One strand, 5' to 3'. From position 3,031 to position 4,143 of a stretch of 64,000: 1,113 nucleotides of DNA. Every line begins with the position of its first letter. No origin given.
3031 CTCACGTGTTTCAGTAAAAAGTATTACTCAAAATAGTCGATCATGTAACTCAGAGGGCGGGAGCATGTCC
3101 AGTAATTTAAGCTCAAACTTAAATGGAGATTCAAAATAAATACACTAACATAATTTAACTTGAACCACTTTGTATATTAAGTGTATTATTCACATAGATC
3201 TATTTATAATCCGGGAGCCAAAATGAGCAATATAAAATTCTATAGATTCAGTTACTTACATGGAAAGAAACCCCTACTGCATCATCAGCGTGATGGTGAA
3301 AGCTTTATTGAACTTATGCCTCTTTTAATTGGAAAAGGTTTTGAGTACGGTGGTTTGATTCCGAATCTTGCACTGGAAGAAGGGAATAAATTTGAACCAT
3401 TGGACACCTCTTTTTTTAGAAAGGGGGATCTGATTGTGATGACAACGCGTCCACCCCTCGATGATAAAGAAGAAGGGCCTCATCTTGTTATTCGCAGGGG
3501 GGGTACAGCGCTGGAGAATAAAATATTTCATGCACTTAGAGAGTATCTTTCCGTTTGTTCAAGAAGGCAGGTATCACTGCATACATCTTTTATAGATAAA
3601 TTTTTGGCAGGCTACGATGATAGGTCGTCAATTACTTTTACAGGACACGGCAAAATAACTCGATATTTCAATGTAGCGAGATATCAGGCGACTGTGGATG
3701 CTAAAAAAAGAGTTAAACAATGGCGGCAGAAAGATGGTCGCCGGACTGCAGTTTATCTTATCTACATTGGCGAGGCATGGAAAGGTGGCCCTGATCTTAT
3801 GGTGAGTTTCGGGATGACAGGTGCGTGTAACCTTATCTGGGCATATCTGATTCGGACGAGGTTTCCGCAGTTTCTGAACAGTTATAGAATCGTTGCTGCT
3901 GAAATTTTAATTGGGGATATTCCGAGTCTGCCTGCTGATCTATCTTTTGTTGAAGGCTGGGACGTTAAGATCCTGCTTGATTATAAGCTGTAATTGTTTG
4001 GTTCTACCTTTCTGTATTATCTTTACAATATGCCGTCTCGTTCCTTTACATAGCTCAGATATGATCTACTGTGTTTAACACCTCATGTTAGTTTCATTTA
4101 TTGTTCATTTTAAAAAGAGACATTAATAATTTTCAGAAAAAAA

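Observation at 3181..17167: Fourteen-kb same-strand cluster built around a RelA/SpoT-type HD hydrolase, a MoxR AAA_5 ATPase and three tandem ~698-aa paralogs, a candidate uncharacterised system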

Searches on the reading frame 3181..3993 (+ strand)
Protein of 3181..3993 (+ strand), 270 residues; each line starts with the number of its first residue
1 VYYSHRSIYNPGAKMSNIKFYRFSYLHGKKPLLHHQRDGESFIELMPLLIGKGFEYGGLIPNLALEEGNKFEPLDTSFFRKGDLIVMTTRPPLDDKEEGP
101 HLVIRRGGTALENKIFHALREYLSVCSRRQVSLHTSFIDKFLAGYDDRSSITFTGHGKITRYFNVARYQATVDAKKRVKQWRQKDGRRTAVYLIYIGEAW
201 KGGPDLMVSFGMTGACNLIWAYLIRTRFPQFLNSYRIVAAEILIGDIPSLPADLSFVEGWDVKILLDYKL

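Call 4: search_protein_families(library=pfam, proteins=[window:3181-3993:+], max_evalue=0.1)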
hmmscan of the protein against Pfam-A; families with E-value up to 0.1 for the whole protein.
window:3181-3993:+ (270 aa): 0 families

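Call 5: search_protein_families(library=padloc, proteins=[window:3181-3993:+], max_evalue=0.1)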
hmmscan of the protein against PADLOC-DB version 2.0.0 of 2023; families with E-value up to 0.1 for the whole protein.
window:3181-3993:+ (270 aa): 0 families

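Call 6: search_protein_families(library=ncbifam, proteins=[window:3181-3993:+], max_evalue=0.1)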
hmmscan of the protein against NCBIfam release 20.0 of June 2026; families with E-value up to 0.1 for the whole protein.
window:3181-3993:+ (270 aa): 0 families

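Call 62: find_homologous_proteins(query=window:3181-3993:+)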
Query window:3181-3993:+ (270 aa): 18 proteins with E <= 0.001 among 418 candidates.
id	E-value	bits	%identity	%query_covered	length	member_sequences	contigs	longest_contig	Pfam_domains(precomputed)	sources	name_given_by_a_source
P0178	4.9e-172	589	100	95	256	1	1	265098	-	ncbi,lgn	-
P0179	1.2e-132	459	75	98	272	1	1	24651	-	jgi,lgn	jgi:hypothetical protein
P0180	1.6e-115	403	68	95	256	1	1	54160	-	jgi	jgi:hypothetical protein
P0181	2.1e-101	357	81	72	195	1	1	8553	-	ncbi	ncbi:MAG: hypothetical protein AB1499_06870, partial [Nitrospirota bacterium]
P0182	5.8e-90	319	57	93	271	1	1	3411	-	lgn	-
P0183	7.3e-90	319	57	95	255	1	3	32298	-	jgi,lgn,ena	-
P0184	2.3e-74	268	48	95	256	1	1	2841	-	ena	-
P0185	1.6e-61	226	46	95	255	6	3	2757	-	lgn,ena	-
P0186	4.9e-61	225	52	73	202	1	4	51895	-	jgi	jgi:hypothetical protein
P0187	3.1e-55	205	50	76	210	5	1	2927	-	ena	-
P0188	3.7e-38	149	46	69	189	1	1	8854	-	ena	-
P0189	2.7e-36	143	38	91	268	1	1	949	-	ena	-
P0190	6.1e-32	129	33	93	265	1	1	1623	-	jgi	jgi:hypothetical protein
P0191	4.5e-30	123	34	92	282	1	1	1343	-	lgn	-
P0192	2.2e-27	114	35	94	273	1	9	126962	-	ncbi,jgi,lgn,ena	-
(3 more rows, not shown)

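Call 65: find_encoding_contigs(protein=P0180, flank=10000, max_places=2)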
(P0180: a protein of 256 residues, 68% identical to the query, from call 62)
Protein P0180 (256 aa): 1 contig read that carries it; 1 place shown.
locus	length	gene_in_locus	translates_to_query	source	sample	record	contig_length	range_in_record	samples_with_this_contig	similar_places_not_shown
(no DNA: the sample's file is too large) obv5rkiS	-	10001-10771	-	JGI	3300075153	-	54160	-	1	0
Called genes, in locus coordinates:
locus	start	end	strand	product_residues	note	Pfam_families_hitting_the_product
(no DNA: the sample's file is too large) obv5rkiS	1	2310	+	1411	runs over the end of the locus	-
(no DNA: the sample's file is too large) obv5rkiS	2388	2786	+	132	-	PF13606:Ank_3 (faint), PF00023:Ank (faint), PF12796:Ank_2, PF13637:Ank_4, PF13857:Ank_5 (faint)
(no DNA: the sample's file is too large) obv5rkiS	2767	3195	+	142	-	-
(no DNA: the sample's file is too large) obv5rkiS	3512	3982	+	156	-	-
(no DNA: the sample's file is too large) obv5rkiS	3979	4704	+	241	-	-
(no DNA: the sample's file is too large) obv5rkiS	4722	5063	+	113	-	-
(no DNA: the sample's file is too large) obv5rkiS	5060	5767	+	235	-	-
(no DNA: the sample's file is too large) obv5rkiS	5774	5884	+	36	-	-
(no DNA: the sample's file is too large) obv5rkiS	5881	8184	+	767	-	-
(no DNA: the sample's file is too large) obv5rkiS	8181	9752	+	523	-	PF07643:DUF1598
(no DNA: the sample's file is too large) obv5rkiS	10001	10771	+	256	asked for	-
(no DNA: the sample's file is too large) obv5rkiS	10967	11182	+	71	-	-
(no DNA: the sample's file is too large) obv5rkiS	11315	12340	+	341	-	PF20530:DUF6745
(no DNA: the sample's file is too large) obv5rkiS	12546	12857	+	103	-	-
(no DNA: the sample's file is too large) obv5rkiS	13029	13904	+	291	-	PF13191:AAA_16 (faint), PF00004:AAA, PF07726:AAA_3 (weak), PF07728:AAA_5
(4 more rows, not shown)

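Call 66: find_encoding_contigs(protein=P0192, flank=10000, max_places=2)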
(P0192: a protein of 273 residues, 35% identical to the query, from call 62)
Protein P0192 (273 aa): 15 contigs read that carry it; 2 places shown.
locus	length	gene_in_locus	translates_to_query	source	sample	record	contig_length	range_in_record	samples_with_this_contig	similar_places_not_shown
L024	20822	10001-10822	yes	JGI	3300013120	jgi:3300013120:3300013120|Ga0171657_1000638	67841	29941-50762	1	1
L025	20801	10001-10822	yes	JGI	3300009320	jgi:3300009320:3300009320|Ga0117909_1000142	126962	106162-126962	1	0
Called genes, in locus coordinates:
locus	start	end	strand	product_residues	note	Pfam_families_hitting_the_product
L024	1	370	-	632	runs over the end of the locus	PF03781:FGE-sulfatase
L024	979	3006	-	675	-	PF13589:HATPase_c_3, PF00183:HSP90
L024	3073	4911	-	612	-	PF13589:HATPase_c_3, PF00183:HSP90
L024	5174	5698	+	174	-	-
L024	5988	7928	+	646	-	PF00224:PK, PF02887:PK_C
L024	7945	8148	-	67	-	-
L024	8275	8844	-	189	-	-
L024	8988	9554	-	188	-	PF17720:RLIG1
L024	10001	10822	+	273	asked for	-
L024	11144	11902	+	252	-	-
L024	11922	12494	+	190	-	PF14446:Prok-RING_1 (weak)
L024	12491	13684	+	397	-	PF00899:ThiF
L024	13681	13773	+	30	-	-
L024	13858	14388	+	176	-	-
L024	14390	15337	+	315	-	-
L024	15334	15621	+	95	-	-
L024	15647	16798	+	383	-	PF01398:JAB (weak), PF14464:Prok-JAB (faint)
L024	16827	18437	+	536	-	PF16450:Prot_ATP_ID_OB_C (faint), PF00004:AAA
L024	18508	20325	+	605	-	PF03136:Pup_ligase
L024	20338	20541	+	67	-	-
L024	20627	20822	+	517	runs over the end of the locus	PF03136:Pup_ligase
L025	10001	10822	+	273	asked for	-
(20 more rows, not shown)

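Call 76: predict_structure(alignment_id=A2)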
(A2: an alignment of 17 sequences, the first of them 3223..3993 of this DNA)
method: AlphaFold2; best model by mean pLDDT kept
length: 256 residues; sequences in the alignment: 17
mean_pLDDT: 85.9   pTM: 0.88
mean pLDDT of the five models: 85.9, 85.6, 84.9, 83.3, 83.1
residues with pLDDT >= 90: 137; 70-90: 81; 50-70: 35; < 50: 3
segments of 3 or more residues with pLDDT < 50: none
pLDDT, mean of each block of 10 residues (from residue 1): 84 61 76 95 86 56 84 92 67 85 96 92 93 91 72 84 82 89 95 93 94 97 96 88 94 97
secondary structure, 60 per line:
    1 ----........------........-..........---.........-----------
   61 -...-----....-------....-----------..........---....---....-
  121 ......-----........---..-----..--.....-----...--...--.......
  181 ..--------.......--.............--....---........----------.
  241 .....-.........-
elements in order: E5-12 H19-26 H28-37 E41-49 E70-73 H81-84 H96-105 E109-112 E116-119 H121-126 H132-135 E136-139 E154-158 E164-166 E174-182 E191-197 H200-212 H215-218 E222-229 H240-245 E247-255

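Call 88: find_encoding_contigs(protein=P0183, flank=10000, max_places=2)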
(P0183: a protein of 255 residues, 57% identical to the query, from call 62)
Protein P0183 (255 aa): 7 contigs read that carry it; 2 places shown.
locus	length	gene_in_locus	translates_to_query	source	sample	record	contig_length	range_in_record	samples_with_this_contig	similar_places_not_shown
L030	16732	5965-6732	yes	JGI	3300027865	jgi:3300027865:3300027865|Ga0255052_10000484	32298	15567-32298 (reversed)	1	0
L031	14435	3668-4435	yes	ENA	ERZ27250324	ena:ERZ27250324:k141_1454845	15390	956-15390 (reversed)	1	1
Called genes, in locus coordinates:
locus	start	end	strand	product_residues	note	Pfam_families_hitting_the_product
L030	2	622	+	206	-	?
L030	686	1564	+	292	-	PF04015:DUF362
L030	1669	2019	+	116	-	PF00581:Rhodanese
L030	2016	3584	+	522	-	PF01590:GAF, PF13185:GAF_2, PF00158:Sigma54_activat, PF14532:Sigma54_activ_2, PF07728:AAA_5 (faint), PF25601:AAA_lid_14, PF02954:HTH_8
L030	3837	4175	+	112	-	-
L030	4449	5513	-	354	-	PF04198:Sugar-bind (weak)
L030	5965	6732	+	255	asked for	-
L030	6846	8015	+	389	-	-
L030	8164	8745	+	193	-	-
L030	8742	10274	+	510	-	PF07221:GlcNAc_2-epim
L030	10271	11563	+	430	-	PF00202:Aminotran_3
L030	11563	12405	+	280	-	-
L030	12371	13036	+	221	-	PF02585:PIG-L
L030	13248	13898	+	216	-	PF07719:TPR_2 (faint), PF13424:TPR_12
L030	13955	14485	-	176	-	-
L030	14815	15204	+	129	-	PF01451:LMWPc (weak)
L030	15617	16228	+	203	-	-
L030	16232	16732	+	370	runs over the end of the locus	PF00899:ThiF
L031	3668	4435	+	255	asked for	-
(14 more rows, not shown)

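Call 89: find_encoding_contigs(protein=P0179, flank=10000, max_places=2)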
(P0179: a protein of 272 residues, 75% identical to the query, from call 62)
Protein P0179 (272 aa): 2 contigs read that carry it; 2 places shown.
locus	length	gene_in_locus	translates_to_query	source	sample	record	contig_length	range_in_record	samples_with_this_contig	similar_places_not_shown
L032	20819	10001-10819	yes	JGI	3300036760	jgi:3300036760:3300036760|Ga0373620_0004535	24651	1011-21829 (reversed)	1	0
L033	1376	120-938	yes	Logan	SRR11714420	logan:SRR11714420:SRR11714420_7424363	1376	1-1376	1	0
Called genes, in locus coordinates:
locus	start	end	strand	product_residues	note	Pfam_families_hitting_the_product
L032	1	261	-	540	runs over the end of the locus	PF00158:Sigma54_activat, PF01078:Mg_chelatase (faint), PF14532:Sigma54_activ_2, PF07728:AAA_5 (weak), PF25601:AAA_lid_14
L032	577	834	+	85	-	PF04014:MazE_antitoxin (weak)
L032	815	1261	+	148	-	PF01850:PIN (weak), PF13470:PIN_3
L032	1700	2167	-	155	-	PF13751:DDE_Tnp_1_6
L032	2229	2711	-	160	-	-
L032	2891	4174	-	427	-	PF01582:TIR, PF08937:ThsB_TIR (faint), PF13676:TIR_2, PF14326:DUF4384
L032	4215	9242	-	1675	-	PF13424:TPR_12, PF24885:TPR_NPHP3, PF13424:TPR_12, PF13374:TPR_10, PF13424:TPR_12, PF24885:TPR_NPHP3, PF13424:TPR_12, PF24885:TPR_NPHP3, +51 more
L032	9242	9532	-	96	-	-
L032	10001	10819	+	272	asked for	-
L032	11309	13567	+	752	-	PF07724:AAA_2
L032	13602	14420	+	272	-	PF07724:AAA_2 (faint), PF07728:AAA_5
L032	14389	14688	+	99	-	-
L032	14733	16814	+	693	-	-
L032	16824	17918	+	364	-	-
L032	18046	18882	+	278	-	-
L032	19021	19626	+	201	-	-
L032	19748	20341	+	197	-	-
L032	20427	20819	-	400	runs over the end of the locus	PF13173:AAA_14, PF13635:DUF4143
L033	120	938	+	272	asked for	-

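Call 105: search_protein_families(library=phrogs, proteins=[window:3181-3993:+], max_evalue=0.01)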
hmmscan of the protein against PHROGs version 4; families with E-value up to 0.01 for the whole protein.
window:3181-3993:+ (270 aa): 0 families

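Call 107: search_protein_families(library=pfam, proteins=[L032:14733-16814:+, L032:16824-17918:+, L032:18046-18882:+, L032:13602-14420:+, L030:8164-8745:+, L024:11144-11902:+], max_evalue=0.05)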
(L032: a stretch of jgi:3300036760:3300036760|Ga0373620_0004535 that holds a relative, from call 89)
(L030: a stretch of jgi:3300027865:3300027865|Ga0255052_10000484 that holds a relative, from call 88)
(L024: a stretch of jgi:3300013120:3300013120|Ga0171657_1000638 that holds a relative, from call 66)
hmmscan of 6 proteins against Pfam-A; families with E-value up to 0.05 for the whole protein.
L032:14733-16814:+ (693 aa): 0 families

L032:16824-17918:+ (364 aa): 0 families

L032:18046-18882:+ (278 aa): 0 families

L032:13602-14420:+ (272 aa): 5 families
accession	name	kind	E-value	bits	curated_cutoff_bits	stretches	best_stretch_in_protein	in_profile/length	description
PF07728.20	AAA_5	-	7.5e-08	32.9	22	1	71-227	4-139/139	AAA domain (dynein-related subfamily)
PF07724.20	AAA_2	-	2e-05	25.2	27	1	70-216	7-135/166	AAA domain (Cdc48 subfamily)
PF20030.5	bpMoxR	-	0.0014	18.2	27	1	55-88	20-53/205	MoxR domain in the MoxR-vWA-beta-propeller ternary systems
PF13191.12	AAA_16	-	0.04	14.9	32.6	0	67-97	25-60/167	AAA ATPase domain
PF00004.35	AAA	-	0.047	14.6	21.2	0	70-195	2-99/131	ATPase family associated with various cellular activities (AAA)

L030:8164-8745:+ (193 aa): 2 families
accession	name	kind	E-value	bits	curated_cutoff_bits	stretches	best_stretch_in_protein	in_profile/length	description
PF04244.19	DPRP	-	0.0016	18.8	22.1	1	18-57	159-198/224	Deoxyribodipyrimidine photo-lyase-related protein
PF23302.1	HTH_DNAJC9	-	0.049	14.3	27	0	140-167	33-60/69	DNAJC9 HTH domain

L024:11144-11902:+ (252 aa): 2 families
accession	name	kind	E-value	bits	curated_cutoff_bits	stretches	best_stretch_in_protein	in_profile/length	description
PF00486.34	Trans_reg_C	-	0.003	18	26.2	1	179-231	27-77/77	Transcriptional regulatory protein, C terminal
PF08323.17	Glyco_transf_5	-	0.0033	17.6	22.7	1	65-157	18-98/239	Starch synthase catalytic domain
